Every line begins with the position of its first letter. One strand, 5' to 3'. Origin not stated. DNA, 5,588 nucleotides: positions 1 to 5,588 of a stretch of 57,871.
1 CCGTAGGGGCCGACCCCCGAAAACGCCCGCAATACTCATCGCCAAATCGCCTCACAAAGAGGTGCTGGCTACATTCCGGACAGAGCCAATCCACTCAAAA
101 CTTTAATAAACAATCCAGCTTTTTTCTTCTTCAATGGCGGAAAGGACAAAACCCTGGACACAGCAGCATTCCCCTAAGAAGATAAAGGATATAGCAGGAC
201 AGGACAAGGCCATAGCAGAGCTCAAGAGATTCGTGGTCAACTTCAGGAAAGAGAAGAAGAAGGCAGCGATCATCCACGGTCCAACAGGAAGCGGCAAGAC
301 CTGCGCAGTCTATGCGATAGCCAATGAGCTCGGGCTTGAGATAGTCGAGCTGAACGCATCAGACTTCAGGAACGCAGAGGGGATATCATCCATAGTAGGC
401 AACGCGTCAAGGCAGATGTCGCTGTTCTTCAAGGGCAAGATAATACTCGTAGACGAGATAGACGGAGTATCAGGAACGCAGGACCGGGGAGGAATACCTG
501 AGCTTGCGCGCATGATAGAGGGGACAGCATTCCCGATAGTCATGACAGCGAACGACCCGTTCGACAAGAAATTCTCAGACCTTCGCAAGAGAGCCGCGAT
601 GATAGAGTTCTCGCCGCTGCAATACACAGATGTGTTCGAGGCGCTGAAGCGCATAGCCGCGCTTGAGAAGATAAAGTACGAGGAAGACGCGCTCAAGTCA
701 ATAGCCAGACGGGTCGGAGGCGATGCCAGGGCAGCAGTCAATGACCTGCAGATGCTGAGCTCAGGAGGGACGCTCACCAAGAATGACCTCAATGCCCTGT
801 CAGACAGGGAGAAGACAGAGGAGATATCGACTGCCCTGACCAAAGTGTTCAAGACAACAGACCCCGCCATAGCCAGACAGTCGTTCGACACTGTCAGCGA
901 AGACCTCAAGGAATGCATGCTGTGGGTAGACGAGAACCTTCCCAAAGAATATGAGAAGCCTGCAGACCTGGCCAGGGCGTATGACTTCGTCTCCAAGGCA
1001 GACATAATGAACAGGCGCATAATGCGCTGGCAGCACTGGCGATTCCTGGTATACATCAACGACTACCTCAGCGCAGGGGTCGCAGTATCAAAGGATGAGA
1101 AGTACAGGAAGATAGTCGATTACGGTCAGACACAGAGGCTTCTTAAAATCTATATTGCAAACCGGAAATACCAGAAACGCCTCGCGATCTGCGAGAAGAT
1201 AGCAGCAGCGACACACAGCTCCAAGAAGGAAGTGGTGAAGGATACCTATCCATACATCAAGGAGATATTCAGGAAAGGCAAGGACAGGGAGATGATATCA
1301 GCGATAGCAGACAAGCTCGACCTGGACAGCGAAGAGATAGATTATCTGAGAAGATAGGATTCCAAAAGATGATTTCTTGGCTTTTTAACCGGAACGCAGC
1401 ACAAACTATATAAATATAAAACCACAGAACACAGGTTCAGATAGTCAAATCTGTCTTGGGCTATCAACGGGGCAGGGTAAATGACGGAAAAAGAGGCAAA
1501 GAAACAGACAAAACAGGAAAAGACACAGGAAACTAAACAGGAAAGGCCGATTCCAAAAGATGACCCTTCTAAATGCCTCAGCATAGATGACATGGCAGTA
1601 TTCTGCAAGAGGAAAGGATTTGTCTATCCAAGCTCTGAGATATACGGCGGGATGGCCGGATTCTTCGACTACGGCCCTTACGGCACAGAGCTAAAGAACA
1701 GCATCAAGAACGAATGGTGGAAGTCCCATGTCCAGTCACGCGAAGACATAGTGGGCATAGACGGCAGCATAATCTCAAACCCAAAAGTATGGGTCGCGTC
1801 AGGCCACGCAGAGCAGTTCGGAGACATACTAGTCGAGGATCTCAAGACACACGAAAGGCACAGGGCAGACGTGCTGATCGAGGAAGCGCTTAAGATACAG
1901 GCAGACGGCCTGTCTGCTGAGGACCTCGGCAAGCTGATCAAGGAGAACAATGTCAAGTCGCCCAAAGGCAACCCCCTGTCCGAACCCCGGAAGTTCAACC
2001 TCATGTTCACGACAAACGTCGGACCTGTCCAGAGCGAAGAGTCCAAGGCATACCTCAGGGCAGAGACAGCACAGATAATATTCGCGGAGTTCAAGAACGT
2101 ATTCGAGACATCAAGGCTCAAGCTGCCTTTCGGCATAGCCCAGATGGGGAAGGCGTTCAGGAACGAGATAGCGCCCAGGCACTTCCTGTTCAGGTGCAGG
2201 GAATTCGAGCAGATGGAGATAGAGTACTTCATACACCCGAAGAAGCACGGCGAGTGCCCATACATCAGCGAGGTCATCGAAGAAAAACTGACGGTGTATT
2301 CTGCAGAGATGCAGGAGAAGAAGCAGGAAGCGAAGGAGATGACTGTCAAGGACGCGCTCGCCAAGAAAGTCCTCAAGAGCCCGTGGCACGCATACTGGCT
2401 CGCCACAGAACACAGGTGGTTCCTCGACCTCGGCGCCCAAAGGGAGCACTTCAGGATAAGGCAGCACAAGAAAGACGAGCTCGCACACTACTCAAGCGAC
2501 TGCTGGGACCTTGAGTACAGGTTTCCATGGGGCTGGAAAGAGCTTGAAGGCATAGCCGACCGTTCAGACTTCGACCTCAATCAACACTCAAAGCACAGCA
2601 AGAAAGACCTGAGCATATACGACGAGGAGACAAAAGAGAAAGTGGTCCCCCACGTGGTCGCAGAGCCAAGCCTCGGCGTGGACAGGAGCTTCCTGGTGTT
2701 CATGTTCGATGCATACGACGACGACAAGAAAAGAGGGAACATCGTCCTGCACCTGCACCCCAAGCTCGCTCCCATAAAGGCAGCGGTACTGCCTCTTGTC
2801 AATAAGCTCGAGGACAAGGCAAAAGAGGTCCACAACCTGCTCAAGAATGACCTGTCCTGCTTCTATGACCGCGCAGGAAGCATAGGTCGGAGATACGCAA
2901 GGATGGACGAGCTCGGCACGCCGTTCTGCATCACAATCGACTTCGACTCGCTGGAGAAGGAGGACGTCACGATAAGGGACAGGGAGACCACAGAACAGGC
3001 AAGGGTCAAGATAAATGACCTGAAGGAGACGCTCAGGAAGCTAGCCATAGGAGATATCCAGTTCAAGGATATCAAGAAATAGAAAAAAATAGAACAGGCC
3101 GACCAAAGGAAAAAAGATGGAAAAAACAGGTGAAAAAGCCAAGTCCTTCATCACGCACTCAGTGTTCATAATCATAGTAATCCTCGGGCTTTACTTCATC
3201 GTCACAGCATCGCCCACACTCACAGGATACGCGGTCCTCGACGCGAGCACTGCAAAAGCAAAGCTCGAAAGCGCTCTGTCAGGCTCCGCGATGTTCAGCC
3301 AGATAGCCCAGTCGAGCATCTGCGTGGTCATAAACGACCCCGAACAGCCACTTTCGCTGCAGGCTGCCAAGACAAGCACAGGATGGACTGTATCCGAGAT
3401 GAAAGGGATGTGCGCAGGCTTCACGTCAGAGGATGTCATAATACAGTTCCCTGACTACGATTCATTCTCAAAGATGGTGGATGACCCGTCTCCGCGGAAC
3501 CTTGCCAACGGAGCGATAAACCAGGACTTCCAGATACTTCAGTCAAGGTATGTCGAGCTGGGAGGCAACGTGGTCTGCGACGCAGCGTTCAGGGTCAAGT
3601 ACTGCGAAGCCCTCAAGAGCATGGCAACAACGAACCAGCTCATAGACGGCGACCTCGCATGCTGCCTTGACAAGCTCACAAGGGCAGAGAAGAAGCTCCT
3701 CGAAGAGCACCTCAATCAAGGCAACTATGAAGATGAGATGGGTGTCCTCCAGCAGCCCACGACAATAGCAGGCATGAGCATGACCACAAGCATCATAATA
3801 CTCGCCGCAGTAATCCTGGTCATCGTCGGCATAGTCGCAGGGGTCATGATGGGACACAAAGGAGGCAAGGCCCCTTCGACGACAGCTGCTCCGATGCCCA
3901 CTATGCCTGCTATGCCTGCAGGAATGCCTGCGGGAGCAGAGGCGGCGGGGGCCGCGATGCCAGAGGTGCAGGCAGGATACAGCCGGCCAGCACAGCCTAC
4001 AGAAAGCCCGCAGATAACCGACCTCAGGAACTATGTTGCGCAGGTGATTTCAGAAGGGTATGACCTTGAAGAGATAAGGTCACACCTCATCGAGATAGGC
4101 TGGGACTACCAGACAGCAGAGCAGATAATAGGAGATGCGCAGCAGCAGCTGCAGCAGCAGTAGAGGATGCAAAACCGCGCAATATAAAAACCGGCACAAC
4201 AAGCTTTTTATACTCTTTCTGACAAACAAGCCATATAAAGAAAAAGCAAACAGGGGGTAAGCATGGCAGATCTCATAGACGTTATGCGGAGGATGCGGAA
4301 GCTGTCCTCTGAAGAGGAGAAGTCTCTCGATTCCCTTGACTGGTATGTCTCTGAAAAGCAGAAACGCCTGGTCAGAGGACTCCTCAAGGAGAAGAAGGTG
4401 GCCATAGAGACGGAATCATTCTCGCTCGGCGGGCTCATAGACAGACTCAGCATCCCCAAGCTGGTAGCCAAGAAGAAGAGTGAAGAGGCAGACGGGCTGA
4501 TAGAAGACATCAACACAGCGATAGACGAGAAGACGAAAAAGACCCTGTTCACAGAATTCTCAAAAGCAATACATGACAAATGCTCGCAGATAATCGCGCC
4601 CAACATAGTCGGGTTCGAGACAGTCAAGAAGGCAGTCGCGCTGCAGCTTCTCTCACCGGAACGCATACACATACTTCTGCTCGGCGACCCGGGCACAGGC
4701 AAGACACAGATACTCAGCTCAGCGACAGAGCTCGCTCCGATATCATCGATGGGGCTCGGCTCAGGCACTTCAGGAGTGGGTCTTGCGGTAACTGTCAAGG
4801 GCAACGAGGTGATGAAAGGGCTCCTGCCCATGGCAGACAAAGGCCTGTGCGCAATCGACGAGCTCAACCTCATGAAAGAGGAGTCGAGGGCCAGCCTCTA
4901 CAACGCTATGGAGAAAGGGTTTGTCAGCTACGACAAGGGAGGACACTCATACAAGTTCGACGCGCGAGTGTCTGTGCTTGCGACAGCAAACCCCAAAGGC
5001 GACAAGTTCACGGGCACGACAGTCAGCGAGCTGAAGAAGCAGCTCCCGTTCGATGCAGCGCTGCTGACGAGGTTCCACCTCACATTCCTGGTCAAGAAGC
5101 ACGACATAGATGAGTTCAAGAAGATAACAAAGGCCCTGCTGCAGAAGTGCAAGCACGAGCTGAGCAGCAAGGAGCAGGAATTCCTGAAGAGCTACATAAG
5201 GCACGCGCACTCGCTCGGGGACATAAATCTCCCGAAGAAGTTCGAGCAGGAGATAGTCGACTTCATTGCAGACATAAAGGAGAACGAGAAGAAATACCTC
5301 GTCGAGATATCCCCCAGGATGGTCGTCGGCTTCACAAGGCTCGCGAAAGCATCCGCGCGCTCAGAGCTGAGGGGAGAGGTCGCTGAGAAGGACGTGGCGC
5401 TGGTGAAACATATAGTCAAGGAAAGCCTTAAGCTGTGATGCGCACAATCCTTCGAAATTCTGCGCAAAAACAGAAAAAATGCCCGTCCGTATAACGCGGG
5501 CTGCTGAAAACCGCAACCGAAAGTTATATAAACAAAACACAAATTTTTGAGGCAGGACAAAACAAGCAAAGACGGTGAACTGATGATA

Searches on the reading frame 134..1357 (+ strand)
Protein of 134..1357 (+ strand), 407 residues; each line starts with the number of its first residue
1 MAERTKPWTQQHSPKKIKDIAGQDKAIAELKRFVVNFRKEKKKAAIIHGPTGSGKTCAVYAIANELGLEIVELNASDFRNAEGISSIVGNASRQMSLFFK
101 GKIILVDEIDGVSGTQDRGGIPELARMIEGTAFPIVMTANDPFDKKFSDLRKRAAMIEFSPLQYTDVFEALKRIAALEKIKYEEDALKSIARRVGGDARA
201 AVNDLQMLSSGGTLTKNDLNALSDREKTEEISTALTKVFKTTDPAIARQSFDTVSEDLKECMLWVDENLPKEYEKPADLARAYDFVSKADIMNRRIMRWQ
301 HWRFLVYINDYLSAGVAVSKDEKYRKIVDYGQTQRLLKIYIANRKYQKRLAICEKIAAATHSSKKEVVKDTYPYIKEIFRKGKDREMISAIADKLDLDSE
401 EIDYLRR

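Call 22: search_protein_families(library=pfam, proteins=[window:134-1357:+], max_evalue=0.001)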
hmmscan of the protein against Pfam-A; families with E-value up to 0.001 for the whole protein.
window:134-1357:+ (407 aa): 7 families
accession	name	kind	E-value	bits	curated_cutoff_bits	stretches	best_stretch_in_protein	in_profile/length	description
PF00004.35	AAA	-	5.4e-14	53.2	21.2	1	46-159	2-128/131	ATPase family associated with various cellular activities (AAA)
PF03215.21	Rad17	-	2.5e-06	28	23.8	1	3-81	4-85/186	Rad17 P-loop domain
PF05496.18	RuvB_N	-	4.6e-06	26.9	27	1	14-99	3-90/159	Holliday junction DNA helicase RuvB P-loop domain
PF13173.12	AAA_14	-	0.00021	21.7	27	1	42-163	2-124/129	AAA domain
PF04851.21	ResIII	-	0.00032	21.1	22.5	1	22-66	7-47/164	Type III restriction enzyme, res subunit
PF16193.11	AAA_assoc_2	-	0.00033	21.3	34.3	1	178-212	3-37/81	AAA C-terminal domain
PF05673.19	DUF815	-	0.0008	19.1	23.8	0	11-98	21-112/249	Protein of unknown function (DUF815)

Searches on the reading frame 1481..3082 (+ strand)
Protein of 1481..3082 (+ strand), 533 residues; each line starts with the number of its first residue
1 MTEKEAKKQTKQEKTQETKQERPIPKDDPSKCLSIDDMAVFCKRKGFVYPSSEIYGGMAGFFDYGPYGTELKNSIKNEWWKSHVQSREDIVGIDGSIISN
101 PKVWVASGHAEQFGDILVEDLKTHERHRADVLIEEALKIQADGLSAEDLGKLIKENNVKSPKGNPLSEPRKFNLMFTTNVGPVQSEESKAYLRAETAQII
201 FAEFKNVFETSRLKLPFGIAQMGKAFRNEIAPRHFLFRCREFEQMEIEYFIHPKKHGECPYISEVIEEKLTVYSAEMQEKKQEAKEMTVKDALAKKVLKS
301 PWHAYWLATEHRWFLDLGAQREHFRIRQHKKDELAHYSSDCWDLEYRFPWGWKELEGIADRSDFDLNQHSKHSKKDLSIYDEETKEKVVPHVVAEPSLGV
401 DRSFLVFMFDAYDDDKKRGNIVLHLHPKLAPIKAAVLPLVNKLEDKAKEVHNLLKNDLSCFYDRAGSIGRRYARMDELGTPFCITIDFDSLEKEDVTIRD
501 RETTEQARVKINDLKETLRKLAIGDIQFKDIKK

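Call 22: search_protein_families(library=pfam, proteins=[window:1481-3082:+], max_evalue=0.001)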
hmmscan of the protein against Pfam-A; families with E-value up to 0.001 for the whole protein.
window:1481-3082:+ (533 aa): 2 families
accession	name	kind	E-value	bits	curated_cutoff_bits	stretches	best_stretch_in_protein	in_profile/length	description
PF03129.25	HGTP_anticodon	-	1e-20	74.1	21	1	433-520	1-93/94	Anticodon binding domain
PF00587.30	tRNA-synt_2b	-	1.2e-08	35.6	29.3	1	185-291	6-109/179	tRNA synthetase class II core domain (G, H, P, S and T)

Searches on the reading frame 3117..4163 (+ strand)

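Call 22: search_protein_families(library=pfam, proteins=[window:3117-4163:+], max_evalue=0.001)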
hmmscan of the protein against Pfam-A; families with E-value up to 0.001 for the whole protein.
window:3117-4163:+ (348 aa): 0 families

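Call 100: search_protein_families(library=pfam, proteins=[window:3117-4163:+], max_evalue=0.05)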
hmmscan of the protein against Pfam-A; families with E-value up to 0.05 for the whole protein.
window:3117-4163:+ (348 aa): 1 family
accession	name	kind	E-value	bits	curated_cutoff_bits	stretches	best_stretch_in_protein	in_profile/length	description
PF13273.12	DUF4064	-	0.024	15.3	32.1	0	206-248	42-84/102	Protein of unknown function (DUF4064)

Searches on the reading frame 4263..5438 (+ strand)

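Call 22: search_protein_families(library=pfam, proteins=[window:4263-5438:+], max_evalue=0.001)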
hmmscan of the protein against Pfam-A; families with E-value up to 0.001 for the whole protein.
window:4263-5438:+ (391 aa): 8 families
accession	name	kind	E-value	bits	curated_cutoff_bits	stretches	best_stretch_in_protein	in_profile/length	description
PF00493.29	MCM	-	4.5e-42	144.1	23.3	1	100-293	11-221/224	MCM P-loop domain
PF01078.27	Mg_chelatase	-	6.6e-09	35.9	20.3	1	179-245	93-159/207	Magnesium chelatase, subunit ChlI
PF17855.7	MCM_lid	-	1.2e-08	35.8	27.4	1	306-389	1-87/87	MCM AAA-lid domain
PF07728.20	AAA_5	-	1.7e-05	25.3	22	1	136-246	1-125/139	AAA domain (dynein-related subfamily)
PF07726.17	AAA_3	-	4.7e-05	23.7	27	0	197-246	67-114/131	ATPase family associated with various cellular activities (AAA)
PF00158.32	Sigma54_activat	-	0.00032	20.8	20.2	0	184-243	85-142/168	Sigma-54 interaction domain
PF12775.13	AAA_7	-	0.00036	20.6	25.8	1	118-155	17-54/181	P-loop containing dynein motor region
PF17868.7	AAA_lid_8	-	0.00055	20.1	22.8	1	330-384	1-57/72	AAA lid domain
